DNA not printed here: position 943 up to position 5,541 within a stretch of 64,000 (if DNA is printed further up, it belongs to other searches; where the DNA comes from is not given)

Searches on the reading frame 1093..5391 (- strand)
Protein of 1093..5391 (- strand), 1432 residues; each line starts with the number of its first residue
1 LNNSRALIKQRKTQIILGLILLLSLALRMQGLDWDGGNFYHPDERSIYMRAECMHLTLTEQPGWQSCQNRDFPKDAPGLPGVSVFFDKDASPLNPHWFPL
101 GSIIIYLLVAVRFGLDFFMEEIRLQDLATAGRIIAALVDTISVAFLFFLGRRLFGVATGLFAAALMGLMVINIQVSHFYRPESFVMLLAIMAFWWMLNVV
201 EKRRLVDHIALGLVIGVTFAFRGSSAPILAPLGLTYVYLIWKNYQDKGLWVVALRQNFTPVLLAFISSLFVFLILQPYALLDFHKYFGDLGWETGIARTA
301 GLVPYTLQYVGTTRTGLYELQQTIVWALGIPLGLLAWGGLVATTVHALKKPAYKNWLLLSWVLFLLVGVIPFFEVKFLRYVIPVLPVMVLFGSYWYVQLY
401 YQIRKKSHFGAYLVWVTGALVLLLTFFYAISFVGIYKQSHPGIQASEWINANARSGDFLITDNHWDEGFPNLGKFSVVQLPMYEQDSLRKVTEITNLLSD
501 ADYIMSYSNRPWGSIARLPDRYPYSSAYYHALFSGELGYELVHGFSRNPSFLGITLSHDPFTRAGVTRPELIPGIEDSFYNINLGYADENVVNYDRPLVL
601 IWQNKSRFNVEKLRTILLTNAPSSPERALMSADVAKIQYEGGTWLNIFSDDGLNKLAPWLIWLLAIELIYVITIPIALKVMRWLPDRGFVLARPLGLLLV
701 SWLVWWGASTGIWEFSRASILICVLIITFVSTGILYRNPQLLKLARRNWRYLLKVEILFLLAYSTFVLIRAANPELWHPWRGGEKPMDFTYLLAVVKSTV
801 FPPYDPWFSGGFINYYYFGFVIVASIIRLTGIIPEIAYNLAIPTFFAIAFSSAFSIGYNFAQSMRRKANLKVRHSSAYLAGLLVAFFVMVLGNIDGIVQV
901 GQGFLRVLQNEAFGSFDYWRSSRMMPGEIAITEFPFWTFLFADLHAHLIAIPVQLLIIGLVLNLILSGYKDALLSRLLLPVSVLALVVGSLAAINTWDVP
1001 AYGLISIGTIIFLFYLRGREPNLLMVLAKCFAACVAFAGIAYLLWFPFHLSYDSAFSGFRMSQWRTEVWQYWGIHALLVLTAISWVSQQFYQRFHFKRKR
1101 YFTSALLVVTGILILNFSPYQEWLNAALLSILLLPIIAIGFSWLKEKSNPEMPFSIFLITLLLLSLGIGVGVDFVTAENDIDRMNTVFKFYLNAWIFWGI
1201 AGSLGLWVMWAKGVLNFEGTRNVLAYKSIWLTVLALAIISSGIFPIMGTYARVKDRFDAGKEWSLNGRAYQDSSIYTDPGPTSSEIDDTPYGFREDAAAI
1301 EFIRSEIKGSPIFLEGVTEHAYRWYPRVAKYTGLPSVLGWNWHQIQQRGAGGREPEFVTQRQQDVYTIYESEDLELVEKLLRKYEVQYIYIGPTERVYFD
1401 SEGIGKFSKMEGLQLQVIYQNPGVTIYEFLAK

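Call 53: find_encoding_contigs(protein=window:1093-5391:-, flank=10000, max_places=1)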
Protein window:1093-5391:- (1432 aa): no gene with exactly this product is on record in the collection.
